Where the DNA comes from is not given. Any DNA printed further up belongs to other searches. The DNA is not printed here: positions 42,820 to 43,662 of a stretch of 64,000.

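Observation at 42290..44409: tmrB and aac(3)-II lie on a fragment that still carries the donor's tRNA-Leu locus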

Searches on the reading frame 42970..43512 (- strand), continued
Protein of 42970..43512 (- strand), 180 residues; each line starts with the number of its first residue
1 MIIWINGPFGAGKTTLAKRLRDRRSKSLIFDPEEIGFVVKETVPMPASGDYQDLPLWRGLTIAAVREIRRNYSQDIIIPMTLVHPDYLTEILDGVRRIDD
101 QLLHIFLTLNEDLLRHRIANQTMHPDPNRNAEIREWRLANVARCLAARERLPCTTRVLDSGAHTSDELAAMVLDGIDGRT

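Call 77: list_cluster_members(proteins=[L008:7127-8014:+, P0126, L014:5279-6148:+, P0131, L080:9129-10001:+, P0128, P0132, L087:2069-3202:+, L086:5568-6701:+])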
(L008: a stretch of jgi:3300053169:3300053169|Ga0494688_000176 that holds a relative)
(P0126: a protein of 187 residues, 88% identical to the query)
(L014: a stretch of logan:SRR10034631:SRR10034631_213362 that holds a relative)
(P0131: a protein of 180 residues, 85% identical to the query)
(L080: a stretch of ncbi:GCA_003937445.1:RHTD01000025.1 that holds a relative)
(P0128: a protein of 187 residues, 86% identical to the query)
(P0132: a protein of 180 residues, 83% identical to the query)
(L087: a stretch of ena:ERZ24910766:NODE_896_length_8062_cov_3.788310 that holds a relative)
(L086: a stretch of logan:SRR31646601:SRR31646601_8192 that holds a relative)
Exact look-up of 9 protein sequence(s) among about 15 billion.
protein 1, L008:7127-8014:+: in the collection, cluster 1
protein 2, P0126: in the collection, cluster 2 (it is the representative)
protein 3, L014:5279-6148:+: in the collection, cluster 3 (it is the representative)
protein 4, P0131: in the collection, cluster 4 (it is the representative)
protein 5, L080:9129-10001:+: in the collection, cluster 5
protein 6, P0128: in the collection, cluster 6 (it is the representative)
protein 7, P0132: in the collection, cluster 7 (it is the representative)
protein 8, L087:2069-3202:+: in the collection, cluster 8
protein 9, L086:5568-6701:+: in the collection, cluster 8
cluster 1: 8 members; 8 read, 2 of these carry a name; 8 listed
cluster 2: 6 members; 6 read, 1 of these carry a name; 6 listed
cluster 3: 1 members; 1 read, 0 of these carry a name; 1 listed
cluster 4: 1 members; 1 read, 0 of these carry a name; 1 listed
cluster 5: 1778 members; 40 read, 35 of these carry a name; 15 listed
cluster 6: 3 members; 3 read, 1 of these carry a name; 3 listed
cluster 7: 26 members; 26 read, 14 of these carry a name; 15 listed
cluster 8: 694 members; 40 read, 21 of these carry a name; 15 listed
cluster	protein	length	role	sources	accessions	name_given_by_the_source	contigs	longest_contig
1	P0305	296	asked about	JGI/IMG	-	aminoglycoside 3-N-acetyltransferase-2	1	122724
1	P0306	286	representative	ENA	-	-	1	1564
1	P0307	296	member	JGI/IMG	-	aminoglycoside 3-N-acetyltransferase-2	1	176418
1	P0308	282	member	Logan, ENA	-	-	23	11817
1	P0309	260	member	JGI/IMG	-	-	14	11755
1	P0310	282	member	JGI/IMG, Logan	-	-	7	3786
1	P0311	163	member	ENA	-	-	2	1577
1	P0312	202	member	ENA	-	-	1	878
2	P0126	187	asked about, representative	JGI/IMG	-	hypothetical protein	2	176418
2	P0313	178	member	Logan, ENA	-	-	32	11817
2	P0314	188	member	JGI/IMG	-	-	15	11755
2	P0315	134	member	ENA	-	-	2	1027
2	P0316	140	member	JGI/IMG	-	-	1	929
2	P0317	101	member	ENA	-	-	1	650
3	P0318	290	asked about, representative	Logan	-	-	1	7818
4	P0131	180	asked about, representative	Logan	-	-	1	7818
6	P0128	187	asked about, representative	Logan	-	-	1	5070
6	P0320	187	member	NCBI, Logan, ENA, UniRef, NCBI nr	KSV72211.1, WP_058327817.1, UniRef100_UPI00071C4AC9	hypothetical protein N183_26960 [Sinorhizobium sp. Sb3] | AAA family ATPase n=1 Tax=Sinorhizobium sp. Sb3 TaxID=1358417 RepID=UPI00071C4AC9 | AAA family ATPase [Sinorhizobium sp. Sb3]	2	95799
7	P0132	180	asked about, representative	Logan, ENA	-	-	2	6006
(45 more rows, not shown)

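Call 78: find_encoding_contigs(protein=P0320, flank=10000, max_places=2)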
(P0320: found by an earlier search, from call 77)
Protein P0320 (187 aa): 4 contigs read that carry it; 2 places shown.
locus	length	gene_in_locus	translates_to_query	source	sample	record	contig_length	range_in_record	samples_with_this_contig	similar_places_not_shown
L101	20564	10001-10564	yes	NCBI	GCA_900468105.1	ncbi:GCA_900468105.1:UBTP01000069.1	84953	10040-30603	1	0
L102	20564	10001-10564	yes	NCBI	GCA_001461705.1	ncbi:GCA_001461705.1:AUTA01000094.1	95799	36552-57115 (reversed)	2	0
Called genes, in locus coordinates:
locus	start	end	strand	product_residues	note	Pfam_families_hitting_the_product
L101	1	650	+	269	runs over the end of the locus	PF00528:BPD_transp_1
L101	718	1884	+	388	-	PF07992:Pyr_redox_2 (faint), PF01266:DAO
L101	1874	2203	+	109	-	PF13510:Fer2_4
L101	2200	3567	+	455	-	PF00070:Pyr_redox (faint), PF00890:FAD_binding_2 (weak), PF01266:DAO (weak), PF03486:HI0933_like (weak), PF07992:Pyr_redox_2, PF12831:FAD_oxidored, PF13450:NAD_binding_8, PF04324:Fer2_BFD (weak), +2 more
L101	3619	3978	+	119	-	PF01042:Ribonuc_L-PSP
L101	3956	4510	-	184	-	-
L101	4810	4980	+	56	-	-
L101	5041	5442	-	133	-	PF13801:Metal_resist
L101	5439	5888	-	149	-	-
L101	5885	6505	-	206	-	PF04542:Sigma70_r2, PF08281:Sigma70_r4_2, PF04545:Sigma70_r4 (weak)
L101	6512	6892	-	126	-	-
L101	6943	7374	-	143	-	PF13833:EF-hand_8 (faint), PF13499:EF-hand_7 (faint), PF00036:EF-hand_1 (faint), PF13202:EF-hand_5 (faint), PF13405:EF-hand_6 (faint)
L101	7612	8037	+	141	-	PF23657:DUF7151 (faint), PF23564:EF-hand_FSTL1 (faint), PF10591:SPARC_Ca_bdg (faint), PF00036:EF-hand_1 (faint), PF13202:EF-hand_5 (faint), PF13405:EF-hand_6 (faint), PF13499:EF-hand_7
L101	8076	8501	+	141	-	PF07886:BA14K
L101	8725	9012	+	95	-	-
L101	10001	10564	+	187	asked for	PF13238:AAA_18 (weak), PF13671:AAA_33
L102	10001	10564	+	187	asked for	PF13238:AAA_18 (weak), PF13671:AAA_33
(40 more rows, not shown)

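Call 80: search_protein_families(proteins=[window:42970-43512:-], library=ncbifam)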
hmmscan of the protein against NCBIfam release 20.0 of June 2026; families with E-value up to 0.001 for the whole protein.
window:42970-43512:- (180 aa): 2 families
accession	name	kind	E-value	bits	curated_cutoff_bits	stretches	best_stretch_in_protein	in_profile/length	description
NF038208.1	garosamine_AAA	equivalog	5.3e-06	26.2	170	1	1-120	1-112/167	Gar/GrdA family gentamicin resistance ATP-binding protein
NF007485.0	PRK10078.1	equivalog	0.00066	19.4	153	0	2-29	4-31/186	ribose 1,5-bisphosphokinase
